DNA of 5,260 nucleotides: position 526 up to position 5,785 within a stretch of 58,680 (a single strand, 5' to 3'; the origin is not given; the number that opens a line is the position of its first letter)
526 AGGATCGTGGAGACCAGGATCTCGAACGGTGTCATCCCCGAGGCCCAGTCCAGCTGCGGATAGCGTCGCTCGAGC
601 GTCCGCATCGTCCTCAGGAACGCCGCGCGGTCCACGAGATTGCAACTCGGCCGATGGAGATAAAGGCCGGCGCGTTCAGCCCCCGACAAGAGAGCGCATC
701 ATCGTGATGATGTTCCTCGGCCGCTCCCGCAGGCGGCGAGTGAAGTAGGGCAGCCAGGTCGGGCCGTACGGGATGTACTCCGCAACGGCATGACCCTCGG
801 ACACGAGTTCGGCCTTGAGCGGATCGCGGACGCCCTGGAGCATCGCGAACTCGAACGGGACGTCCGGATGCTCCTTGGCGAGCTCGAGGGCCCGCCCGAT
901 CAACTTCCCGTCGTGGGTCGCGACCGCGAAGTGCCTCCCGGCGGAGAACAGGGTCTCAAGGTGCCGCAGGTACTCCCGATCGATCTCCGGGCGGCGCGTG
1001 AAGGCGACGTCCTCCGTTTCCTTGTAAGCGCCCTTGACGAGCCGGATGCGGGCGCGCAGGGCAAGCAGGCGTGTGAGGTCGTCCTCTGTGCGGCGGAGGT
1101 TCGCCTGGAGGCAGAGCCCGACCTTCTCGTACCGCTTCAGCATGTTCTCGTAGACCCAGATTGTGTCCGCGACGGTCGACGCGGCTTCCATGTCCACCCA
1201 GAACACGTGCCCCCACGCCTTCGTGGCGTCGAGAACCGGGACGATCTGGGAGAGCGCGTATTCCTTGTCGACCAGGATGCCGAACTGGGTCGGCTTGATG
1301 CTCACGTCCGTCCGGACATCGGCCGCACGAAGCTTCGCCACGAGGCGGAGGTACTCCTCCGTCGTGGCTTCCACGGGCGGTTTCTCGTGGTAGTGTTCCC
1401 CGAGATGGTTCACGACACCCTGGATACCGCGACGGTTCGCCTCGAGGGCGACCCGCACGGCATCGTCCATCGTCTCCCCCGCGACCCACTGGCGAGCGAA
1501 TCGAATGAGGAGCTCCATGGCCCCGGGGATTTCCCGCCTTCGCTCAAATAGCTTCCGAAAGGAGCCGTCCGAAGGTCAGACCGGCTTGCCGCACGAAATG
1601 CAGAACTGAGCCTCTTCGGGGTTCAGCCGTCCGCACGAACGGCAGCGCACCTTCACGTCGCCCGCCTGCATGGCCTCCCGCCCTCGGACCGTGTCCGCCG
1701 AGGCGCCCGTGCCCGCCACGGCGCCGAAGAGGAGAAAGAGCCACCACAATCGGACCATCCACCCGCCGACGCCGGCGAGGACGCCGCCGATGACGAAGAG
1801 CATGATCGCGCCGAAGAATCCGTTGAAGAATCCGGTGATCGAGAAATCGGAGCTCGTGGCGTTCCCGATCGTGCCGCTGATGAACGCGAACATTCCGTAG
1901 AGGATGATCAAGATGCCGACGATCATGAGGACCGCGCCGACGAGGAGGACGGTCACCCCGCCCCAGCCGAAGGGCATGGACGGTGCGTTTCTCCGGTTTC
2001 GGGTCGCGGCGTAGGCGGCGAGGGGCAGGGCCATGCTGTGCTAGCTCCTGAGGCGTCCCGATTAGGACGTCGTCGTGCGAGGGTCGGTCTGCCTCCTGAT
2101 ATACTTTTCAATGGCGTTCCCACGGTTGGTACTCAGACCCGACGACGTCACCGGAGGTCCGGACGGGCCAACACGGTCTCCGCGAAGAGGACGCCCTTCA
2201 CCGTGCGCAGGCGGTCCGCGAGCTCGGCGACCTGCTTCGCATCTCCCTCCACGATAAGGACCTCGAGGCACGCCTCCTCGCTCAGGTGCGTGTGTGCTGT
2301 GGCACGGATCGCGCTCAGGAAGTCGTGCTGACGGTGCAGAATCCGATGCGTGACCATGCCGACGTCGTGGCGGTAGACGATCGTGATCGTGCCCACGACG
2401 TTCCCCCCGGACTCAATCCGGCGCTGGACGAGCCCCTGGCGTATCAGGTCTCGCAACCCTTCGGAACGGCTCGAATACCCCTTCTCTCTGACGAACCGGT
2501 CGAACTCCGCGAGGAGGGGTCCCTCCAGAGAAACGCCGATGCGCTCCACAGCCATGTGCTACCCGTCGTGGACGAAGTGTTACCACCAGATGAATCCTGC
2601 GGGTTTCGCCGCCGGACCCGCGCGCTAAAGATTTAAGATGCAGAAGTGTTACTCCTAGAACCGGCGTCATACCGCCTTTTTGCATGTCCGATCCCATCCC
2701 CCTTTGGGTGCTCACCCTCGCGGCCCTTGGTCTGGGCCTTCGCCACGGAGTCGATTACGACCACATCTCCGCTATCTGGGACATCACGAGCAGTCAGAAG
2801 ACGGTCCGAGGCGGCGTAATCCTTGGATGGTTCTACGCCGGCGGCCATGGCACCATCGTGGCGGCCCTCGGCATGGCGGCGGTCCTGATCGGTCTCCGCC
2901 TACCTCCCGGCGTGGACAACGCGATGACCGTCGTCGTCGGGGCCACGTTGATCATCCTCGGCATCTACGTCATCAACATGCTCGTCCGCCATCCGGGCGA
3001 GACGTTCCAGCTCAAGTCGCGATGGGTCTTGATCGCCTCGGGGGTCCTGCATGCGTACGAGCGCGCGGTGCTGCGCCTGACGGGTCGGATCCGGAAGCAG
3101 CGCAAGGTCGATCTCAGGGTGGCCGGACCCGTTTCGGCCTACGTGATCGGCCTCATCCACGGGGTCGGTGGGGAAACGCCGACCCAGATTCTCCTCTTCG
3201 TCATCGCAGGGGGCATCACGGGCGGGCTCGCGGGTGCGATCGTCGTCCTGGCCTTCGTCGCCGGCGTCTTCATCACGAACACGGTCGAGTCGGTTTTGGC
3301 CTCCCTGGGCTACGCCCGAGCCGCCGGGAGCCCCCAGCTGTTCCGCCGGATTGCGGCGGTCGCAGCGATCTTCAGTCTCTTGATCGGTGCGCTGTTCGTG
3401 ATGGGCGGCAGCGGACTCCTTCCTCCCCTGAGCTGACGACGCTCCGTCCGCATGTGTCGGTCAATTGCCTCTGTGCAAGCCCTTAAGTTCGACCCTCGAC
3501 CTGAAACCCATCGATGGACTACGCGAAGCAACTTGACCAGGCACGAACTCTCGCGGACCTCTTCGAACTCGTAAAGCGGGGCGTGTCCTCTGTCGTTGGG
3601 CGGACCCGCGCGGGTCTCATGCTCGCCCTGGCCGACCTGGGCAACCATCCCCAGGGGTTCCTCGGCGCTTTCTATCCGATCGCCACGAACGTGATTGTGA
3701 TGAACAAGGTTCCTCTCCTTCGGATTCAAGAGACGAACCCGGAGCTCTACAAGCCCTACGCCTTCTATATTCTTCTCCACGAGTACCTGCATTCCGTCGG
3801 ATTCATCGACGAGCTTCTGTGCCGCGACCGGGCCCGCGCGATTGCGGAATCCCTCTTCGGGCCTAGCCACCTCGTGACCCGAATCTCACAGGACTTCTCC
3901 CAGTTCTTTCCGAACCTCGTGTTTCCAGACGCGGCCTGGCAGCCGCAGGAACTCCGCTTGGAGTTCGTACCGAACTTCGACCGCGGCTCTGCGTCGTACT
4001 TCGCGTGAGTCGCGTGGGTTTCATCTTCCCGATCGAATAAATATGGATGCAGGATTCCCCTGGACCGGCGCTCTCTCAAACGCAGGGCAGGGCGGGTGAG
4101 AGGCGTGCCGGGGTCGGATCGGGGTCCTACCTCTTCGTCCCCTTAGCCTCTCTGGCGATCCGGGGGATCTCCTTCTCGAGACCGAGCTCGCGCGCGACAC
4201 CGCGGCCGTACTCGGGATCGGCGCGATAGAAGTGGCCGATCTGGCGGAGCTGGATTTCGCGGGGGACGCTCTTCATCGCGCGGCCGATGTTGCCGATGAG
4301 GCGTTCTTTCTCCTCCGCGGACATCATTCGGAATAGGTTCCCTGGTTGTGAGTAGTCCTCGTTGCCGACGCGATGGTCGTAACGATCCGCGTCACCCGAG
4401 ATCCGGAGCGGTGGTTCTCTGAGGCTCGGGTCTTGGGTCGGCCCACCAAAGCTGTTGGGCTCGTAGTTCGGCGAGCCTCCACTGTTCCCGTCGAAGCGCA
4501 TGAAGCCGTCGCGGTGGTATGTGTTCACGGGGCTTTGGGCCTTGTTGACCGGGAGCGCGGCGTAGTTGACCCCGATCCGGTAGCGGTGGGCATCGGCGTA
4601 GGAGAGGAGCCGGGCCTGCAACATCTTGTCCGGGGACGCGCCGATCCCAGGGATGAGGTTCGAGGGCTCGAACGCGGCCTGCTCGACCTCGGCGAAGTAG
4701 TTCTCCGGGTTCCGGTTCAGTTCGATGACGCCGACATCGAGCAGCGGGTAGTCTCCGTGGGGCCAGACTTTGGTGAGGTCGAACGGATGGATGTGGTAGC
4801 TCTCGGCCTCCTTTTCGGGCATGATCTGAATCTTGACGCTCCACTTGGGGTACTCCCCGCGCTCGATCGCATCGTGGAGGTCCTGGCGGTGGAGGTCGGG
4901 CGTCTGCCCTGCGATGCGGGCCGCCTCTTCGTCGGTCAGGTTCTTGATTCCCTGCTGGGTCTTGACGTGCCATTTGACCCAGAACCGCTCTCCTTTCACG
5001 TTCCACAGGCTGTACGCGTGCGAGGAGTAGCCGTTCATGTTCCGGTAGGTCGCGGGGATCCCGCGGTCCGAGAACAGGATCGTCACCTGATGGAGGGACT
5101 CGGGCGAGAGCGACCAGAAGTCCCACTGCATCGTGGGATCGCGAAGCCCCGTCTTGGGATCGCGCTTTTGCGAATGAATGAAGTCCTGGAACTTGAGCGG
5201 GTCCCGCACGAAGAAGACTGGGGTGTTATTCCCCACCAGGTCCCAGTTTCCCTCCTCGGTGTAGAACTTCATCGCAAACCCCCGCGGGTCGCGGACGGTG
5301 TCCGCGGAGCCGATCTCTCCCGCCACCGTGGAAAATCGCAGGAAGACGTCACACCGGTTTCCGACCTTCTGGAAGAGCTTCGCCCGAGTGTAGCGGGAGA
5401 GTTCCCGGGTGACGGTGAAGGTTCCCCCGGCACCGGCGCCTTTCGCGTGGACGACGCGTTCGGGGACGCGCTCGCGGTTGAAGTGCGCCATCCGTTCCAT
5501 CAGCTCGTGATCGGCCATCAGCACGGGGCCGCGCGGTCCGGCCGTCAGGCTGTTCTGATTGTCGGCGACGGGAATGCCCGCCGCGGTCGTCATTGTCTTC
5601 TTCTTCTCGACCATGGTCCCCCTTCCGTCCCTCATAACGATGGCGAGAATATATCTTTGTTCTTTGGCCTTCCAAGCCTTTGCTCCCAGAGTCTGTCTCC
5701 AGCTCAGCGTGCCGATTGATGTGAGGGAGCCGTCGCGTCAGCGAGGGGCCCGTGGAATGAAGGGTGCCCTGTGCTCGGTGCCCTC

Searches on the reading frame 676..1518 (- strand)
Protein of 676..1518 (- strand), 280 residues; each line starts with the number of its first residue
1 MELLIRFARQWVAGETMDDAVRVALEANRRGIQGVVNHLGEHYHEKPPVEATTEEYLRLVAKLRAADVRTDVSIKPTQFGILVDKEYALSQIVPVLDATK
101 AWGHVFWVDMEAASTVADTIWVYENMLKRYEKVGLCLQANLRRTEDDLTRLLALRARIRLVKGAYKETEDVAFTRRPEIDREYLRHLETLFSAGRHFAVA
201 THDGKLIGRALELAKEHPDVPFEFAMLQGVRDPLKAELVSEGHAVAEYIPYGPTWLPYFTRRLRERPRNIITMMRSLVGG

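Call 60: search_protein_families(library=pfam, proteins=[window:676-1518:-], max_evalue=0.001)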
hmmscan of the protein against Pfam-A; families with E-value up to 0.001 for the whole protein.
window:676-1518:- (280 aa): 1 family
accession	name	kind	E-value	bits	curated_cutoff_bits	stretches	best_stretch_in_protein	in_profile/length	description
PF01619.24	Pro_dh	-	1.1e-28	101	27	1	26-265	7-268/278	Proline dehydrogenase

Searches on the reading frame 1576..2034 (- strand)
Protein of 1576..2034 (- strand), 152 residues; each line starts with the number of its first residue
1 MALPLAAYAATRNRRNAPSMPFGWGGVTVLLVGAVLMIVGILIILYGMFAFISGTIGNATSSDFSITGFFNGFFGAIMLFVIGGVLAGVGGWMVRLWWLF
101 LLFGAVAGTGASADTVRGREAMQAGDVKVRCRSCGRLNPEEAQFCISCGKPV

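Call 10: search_protein_families(library=pfam, proteins=[window:1576-2034:-], max_evalue=0.001)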
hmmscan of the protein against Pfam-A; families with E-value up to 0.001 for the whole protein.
window:1576-2034:- (152 aa): 3 families
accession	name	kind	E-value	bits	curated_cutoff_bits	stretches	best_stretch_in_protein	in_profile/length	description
PF13240.11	Zn_Ribbon_1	-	1.9e-06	27.9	25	1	131-152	2-23/23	zinc-ribbon domain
PF24463.1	DUF7577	-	0.00013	22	28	1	129-150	3-24/27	Domain of unknown function (DUF7577)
PF12773.13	DZR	-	0.00022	21.8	27.3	1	129-149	25-45/45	Double zinc ribbon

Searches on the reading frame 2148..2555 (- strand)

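Call 60: search_protein_families(library=pfam, proteins=[window:2148-2555:-], max_evalue=0.001)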
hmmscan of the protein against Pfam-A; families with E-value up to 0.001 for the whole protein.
window:2148-2555:- (135 aa): 2 families
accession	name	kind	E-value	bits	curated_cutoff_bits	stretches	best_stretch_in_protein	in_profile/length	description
PF08753.17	NikR_C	-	3.6e-23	82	22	1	54-129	1-76/77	NikR C terminal nickel binding domain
PF01402.27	RHH_1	-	3.4e-05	24.1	20.5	1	5-43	1-38/39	Ribbon-helix-helix protein, copG family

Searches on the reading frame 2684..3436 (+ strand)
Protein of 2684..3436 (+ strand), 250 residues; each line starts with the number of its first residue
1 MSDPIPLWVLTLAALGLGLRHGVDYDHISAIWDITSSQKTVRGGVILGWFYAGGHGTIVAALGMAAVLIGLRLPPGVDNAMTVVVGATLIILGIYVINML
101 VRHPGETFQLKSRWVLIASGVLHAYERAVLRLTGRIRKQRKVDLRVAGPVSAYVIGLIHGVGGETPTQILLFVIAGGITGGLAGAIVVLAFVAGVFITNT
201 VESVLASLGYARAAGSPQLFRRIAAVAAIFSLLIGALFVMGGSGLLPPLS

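Call 10: search_protein_families(library=pfam, proteins=[window:2684-3436:+], max_evalue=0.001)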
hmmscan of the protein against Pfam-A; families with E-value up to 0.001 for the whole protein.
window:2684-3436:+ (250 aa): 1 family
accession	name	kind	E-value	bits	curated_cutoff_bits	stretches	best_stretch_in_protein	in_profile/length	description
PF03824.22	NicO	-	0.00089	19.1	27.7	0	8-217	2-217/287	High-affinity nickel-transport protein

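Call 65: search_protein_families(library=ncbifam, proteins=[window:2684-3433:+], max_evalue=0.001)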
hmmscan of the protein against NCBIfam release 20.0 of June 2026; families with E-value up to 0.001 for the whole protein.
window:2684-3433:+ (250 aa): 2 families
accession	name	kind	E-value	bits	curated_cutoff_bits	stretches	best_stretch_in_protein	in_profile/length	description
NF052500.1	NicTportNicT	equivalog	1.1e-11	44.6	450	1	11-244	47-289/340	Nickel transporter NicT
TIGR00802.1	nico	subfamily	3.2e-10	39.9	333.05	1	12-241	2-243/281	HoxN/HupN/NixA family nickel/cobalt transporter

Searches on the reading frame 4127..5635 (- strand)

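Call 10: search_protein_families(library=pfam, proteins=[window:4127-5635:-], max_evalue=0.001)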
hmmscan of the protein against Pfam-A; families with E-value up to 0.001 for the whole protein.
window:4127-5635:- (502 aa): 2 families
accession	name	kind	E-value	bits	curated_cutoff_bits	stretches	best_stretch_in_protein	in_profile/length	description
PF00199.24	Catalase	-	5.1e-193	641.8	25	1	16-397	1-382/383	Catalase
PF06628.17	Catalase-rel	-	1e-21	77.3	30.1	1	425-484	5-65/65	Catalase-related immune-responsive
